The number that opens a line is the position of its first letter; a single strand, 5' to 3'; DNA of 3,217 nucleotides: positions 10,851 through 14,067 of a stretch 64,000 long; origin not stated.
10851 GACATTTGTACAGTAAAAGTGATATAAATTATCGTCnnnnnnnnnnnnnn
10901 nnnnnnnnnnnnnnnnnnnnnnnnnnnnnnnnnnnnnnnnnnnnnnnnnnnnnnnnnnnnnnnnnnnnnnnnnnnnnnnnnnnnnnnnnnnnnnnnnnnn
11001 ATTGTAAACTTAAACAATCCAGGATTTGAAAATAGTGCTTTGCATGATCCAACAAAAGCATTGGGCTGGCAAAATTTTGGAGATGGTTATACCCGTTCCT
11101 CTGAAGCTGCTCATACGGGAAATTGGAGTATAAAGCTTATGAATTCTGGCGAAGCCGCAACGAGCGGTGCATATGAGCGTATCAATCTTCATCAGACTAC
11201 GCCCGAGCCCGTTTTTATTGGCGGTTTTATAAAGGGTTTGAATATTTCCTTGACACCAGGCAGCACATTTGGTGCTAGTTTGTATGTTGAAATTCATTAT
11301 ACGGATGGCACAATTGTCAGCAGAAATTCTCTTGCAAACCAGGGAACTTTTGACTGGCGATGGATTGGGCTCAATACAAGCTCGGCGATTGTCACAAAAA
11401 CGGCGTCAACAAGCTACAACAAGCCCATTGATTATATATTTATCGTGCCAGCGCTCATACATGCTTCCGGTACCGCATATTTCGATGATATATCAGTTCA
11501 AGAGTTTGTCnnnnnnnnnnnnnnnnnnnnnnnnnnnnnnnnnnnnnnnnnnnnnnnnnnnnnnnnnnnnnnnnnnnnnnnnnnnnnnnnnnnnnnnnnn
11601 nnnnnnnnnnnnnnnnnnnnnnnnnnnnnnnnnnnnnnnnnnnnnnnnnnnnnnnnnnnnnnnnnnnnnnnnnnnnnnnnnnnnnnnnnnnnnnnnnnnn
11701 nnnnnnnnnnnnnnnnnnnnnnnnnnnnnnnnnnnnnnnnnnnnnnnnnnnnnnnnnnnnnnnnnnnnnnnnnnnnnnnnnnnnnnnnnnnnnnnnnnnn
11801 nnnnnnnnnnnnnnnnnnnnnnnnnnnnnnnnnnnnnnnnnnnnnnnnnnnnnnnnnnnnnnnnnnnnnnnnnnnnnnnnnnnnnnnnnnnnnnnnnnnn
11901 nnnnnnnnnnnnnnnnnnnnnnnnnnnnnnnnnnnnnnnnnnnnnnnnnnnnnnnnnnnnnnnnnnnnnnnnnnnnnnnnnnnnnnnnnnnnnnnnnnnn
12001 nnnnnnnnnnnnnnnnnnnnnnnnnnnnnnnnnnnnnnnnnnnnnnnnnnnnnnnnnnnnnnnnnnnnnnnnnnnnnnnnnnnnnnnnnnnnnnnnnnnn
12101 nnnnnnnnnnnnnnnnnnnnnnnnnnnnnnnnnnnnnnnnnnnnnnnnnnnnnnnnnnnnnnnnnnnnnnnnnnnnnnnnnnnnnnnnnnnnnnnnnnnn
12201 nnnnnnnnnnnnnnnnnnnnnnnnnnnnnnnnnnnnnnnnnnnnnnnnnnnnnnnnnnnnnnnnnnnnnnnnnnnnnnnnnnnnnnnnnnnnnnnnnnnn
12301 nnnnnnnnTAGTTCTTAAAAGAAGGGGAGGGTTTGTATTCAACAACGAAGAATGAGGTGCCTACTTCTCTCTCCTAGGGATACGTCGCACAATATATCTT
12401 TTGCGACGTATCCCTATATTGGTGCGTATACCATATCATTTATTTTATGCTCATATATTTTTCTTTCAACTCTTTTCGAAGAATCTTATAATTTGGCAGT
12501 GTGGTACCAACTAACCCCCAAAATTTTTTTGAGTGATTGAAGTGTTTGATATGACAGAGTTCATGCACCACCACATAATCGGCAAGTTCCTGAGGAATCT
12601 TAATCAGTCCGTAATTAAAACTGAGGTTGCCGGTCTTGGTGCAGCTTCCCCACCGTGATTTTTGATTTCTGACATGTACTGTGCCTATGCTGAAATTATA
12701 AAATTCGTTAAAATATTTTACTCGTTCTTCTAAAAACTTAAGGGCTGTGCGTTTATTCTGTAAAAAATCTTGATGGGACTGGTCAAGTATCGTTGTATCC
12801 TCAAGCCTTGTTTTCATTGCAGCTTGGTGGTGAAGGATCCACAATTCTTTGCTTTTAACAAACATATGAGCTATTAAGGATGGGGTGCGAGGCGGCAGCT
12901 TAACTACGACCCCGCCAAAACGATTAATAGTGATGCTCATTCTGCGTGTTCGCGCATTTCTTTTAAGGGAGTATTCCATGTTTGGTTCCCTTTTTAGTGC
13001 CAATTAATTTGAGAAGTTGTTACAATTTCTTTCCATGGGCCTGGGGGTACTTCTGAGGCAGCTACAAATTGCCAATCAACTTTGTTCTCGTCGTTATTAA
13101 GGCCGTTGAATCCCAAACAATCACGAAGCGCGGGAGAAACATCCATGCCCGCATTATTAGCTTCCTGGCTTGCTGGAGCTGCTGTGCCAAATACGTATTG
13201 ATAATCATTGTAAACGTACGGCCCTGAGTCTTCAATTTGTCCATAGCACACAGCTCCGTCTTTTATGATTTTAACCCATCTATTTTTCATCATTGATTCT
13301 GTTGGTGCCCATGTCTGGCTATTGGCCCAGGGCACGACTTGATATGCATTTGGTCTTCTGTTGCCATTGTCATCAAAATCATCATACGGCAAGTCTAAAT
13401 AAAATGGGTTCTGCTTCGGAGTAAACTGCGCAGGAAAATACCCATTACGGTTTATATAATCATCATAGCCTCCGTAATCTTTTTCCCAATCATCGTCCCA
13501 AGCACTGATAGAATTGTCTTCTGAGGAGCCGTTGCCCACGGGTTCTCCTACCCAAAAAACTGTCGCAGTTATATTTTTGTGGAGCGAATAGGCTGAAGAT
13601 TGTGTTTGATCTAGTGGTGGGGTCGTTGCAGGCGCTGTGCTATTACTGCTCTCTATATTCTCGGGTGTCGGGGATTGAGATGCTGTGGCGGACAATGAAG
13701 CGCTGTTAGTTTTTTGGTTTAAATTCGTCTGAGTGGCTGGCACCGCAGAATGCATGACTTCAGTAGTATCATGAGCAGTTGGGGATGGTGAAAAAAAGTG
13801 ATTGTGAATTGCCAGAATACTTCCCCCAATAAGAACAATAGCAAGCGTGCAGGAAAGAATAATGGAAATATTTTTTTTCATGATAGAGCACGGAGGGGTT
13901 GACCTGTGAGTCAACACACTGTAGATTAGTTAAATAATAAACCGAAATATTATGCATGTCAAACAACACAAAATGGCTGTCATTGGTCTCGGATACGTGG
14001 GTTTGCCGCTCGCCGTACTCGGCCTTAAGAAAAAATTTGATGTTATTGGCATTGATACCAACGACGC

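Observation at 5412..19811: Surface-glycan locus with three paralogous secreted CBM+NodB deacetylases, two QxxRW processive GT2 synthases and a GH26-like hydrolase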

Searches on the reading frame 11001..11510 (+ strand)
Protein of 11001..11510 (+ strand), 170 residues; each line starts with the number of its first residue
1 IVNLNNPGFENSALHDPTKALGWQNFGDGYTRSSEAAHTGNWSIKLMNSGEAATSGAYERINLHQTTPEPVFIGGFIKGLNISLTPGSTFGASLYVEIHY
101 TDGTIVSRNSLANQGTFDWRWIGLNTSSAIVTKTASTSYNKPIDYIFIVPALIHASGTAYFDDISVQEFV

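Call 39: search_protein_families(library=pfam, proteins=[window:11004-11510:+], max_evalue=10)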
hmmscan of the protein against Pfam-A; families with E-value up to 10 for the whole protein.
window:11004-11510:+ (169 aa): 0 families

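Call 62: search_solved_structures(query=A3, max_evalue=10)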
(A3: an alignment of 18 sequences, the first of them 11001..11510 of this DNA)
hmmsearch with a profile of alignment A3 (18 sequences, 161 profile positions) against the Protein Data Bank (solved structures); distinct sequences matched with E-value up to 10: 3.
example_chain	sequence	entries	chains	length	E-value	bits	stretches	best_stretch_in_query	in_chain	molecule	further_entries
8ag9_A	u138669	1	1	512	0.76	12.6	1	71-158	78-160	Endoglucanase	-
3rg8_A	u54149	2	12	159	1.7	11.5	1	68-101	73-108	Phosphoribosylaminoimidazole carboxylase, PurE protein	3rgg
5c5d_A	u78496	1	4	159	1.7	11.5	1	68-101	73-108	phosphoribosylaminoimidazole carboxylase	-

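Call 83: search_protein_representatives(protein=window:11001-11510:+)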
Query: 170 residues. Proteins with E-value up to 0.001 (for the whole library): 271; up to 1e-10: 57; up to 1e-30: 14. The best 150 are listed.
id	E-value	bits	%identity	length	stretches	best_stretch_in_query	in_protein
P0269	4.9e-87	306.2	53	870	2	6-169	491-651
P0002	7.4e-55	201.5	55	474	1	2-169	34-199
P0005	3.6e-50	186.2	55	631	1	3-169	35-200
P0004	7.3e-50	185.2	53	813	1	6-169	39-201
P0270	1.4e-49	184.3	56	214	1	8-162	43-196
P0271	1.6e-43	164.6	55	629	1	17-169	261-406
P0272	9.3e-42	158.8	53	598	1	4-166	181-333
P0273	4.8e-41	156.5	56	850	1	22-169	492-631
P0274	8.7e-39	149.2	51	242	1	20-167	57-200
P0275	3.3e-38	147.3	51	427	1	5-169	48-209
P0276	7.4e-38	146.1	51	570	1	6-169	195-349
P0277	4.0e-34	134.0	50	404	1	22-169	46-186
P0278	2.6e-32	128.1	43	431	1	4-169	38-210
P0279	4.0e-32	127.5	47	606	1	9-169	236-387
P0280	6.4e-27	110.5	31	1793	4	5-169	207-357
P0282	1.7e-23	99.4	26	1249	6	17-121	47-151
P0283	3.0e-23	98.6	41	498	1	10-168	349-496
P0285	2.7e-21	92.2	33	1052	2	16-166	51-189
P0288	2.9e-19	85.6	27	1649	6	23-165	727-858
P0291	3.1e-17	79.0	33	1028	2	4-165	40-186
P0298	6.1e-15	71.6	35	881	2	5-168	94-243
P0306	2.3e-12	63.2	37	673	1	4-169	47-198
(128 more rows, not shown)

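Call 84: search_protein_families(library=pfam, proteins=[P0269, P0280, P0282, P0285, P0288, P0291, P0298, P0306, P0283], max_evalue=0.00001)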
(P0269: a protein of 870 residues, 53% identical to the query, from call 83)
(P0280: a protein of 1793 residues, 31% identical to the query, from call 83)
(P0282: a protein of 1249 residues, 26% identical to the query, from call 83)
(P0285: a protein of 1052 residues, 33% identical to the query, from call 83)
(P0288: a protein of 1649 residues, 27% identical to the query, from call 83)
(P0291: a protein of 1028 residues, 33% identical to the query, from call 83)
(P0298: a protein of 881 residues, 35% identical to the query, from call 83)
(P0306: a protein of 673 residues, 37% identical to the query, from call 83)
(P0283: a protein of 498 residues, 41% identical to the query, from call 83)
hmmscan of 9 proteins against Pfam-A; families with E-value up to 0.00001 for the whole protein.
P0269 (870 aa): 2 families
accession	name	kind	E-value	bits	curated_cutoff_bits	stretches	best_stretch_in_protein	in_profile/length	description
PF01522.26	Polysacc_deac_1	-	3.2e-18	66.3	23.1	1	654-767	5-115/124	Polysaccharide deacetylase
PF13948.11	DUF4215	-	1.4e-08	35.3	27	1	449-478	18-46/47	Domain of unknown function (DUF4215)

P0280 (1793 aa): 2 families
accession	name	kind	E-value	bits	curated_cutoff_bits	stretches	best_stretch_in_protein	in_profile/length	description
PF00395.25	SLH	-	8.7e-32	109.3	20.8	3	1676-1718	1-44/44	S-layer homology domain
PF22637.2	CBM_4_9_1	-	3.8e-07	30.9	27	0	645-686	106-147/148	BppA domain 1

P0282 (1249 aa): 0 families

P0285 (1052 aa): 0 families

P0288 (1649 aa): 0 families

P0291 (1028 aa): 0 families

P0298 (881 aa): 0 families

P0306 (673 aa): 0 families

P0283 (498 aa): 0 families

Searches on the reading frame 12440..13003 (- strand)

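Call 4: search_protein_families(library=pfam, proteins=[window:12440-13003:-], max_evalue=0.01)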
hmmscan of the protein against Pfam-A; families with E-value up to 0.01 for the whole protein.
window:12440-13003:- (187 aa): 3 families
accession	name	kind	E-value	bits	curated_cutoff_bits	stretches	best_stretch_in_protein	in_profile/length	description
PF01863.23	YgjP-like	-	1.8e-43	149.4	26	2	84-181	109-206/207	YgjP-like, metallopeptidase domain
PF08325.16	WLM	-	0.00068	20.2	26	1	144-165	86-107/190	WLM domain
PF10263.15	SprT-like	-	0.0018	18.5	25.6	1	92-155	2-75/108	SprT-like family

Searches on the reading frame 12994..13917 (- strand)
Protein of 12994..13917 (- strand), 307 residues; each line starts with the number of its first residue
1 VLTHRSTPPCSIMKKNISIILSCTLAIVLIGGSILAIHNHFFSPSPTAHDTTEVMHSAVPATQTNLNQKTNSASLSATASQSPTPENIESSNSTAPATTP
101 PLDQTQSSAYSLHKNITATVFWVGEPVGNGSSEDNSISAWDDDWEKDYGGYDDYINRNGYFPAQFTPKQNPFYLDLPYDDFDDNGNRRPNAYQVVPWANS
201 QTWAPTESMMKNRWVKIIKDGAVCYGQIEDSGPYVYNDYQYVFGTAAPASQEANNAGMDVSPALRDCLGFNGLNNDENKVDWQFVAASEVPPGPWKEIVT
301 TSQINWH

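Call 4: search_protein_families(library=pfam, proteins=[window:12994-13917:-], max_evalue=0.01)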
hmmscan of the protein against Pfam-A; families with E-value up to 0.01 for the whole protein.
window:12994-13917:- (307 aa): 0 families

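Call 11: search_protein_families(library=ncbifam, proteins=[window:12994-13917:-], max_evalue=0.01)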
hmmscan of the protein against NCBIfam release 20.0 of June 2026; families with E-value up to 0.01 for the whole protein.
window:12994-13917:- (307 aa): 0 families

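Call 39: search_protein_families(library=pfam, proteins=[window:12994-13917:-], max_evalue=10)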
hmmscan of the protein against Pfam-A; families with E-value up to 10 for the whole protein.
window:12994-13917:- (307 aa): 1 family
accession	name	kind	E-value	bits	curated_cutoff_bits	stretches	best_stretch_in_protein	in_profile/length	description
PF01254.23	TP2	-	0.091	13.8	25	1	46-117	21-93/133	Nuclear transition protein 2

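Call 69: find_homologous_proteins(query=window:12994-13917:-, max_evalue=0.00001)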
Query window:12994-13917:- (307 aa): 2293 proteins with E <= 0.00001 among 3069 candidates; the best 120 are listed.
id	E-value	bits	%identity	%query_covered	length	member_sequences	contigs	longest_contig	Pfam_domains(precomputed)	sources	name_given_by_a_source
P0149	7.9e-201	684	100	96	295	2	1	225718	-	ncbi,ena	-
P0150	4.8e-119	416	64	96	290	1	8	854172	-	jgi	jgi:hypothetical protein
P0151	6.2e-106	372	55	94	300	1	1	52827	-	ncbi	-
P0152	3.4e-103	363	71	68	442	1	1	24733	PF08239.18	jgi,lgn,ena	-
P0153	6.0e-103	363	73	65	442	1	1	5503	PF08239.18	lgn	-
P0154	1.7e-102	361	63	82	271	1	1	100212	-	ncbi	-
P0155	5.3e-102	360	71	65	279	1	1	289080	-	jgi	jgi:hypothetical protein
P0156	7.8e-102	359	56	96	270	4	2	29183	-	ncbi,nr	ncbi:MAG: hypothetical protein M3Q63_02860 [bacterium]|nr:hypothetical protein [bacterium]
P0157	1.1e-101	359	72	65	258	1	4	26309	-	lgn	-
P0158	1.2e-101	358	74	66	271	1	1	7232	-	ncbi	-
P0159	1.3e-101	358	74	64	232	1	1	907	-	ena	-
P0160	4.5e-101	356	69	66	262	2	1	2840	-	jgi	jgi:hypothetical protein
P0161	8.8e-101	356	73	65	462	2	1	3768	PF01471.24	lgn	-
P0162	1.7e-100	355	71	68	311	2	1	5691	-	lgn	-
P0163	2.0e-100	354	74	65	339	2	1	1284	-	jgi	jgi:hypothetical protein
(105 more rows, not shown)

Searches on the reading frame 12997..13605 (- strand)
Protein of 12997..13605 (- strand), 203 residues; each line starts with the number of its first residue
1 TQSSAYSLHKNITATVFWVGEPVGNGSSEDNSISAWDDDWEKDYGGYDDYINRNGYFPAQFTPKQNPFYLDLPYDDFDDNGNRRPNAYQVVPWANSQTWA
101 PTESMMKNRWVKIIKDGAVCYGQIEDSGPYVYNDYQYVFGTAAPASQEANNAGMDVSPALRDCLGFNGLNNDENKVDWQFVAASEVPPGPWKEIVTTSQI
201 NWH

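Call 77: predict_structure(alignment_id=A4)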
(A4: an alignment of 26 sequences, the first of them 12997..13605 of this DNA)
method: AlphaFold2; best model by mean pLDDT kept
length: 203 residues; sequences in the alignment: 26
mean_pLDDT: 87.1   pTM: 0.87
mean pLDDT of the five models: 87.1, 84.4, 84.0, 79.6, 79.5
residues with pLDDT >= 90: 125; 70-90: 56; 50-70: 12; < 50: 10
segments of 3 or more residues with pLDDT < 50: 26-33
pLDDT, mean of each block of 10 residues (from residue 1): 77 88 54 68 87 92 94 89 92 95 93 97 84 91 88 92 85 88 97 95 77
secondary structure, 60 per line:
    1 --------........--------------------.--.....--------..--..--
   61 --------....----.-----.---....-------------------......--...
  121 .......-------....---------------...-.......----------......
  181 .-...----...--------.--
elements in order: E9-16 H40-44 E69-72 H87-90 E110-115 E118-127 H135-138 E154-156 H158-164 E175-181

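Call 79: fold_search(model_id=the predicted structure, library=pdb)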
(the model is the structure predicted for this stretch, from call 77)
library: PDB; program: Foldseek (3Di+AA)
matches with E <= 10: 832; with E <= 0.001: 4
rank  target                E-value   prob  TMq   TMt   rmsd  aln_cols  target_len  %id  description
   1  6fpg_E                3.9e-04  1.00  0.35  0.44   8.0       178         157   16  Structure of the Ustilago maydis chorismate mutase 1 in complex with a Zea mays kiwellin (released 2019-01-16)
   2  6fpg_D                4.7e-04  1.00  0.33  0.42   8.2       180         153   15  Structure of the Ustilago maydis chorismate mutase 1 in complex with a Zea mays kiwellin (released 2019-01-16)
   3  6fpg_H                6.1e-04  1.00  0.34  0.42   8.2       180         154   16  Structure of the Ustilago maydis chorismate mutase 1 in complex with a Zea mays kiwellin (released 2019-01-16)
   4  6fpg_I                7.3e-04  1.00  0.35  0.45   8.2       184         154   15  Structure of the Ustilago maydis chorismate mutase 1 in complex with a Zea mays kiwellin (released 2019-01-16)
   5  6ti2_A                1.4e-03  0.99  0.33  0.40   8.9       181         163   14  Structure of the Ustilago maydis chorismate mutase 1 in complex with KWL1-b from Zea mays (released 2020-05-06)
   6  4pmk_A                3.2e-03  0.51  0.23  0.29  16.6       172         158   16  Crystal structure of kiwellin (released 2014-08-13)
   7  4pmk_B                3.7e-03  0.98  0.35  0.47   8.1       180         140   14  Crystal structure of kiwellin (released 2014-08-13)
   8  4x9u_A                4.4e-03  0.99  0.35  0.38   8.0       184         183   11  Crystal structure of the kiwifruit allergen Act d 5 (released 2015-07-29)
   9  4x9u_B                7.0e-03  0.57  0.23  0.31  10.9       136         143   14  Crystal structure of the kiwifruit allergen Act d 5 (released 2015-07-29)
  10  4jp6                  1.9e-02  0.92  0.34  0.54   8.7       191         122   12  High resolution structure of a papaya barwin-like protein (released 2013-10-02)
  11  4avr_A                2.4e-02  0.97  0.28  0.57   5.9       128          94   11  Crystal structure of the hypothetical protein Pa4485 from Pseudomonas aeruginosa (released 2013-01-09)
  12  8kea_A                2.5e-02  0.85  0.35  0.10  11.4       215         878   12  Cyanophage A-1(L) baseplate-initiators (released 2024-04-10)
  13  2kqa_MODEL_1_A        3.5e-02  0.75  0.33  0.51   9.3       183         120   12  The solution structure of the fungal elicitor Cerato-Platanin (released 2011-03-23)
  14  5ntb_A                3.9e-02  0.75  0.28  0.47   6.2       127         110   13  Streptomyces papain inhibitor (SPI) (released 2018-03-07)
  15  7tvo                  7.0e-02  0.63  0.28  0.25   6.5       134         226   12  Viral AMG chitosanase V-Csn, E157Q mutant (released 2022-10-05)
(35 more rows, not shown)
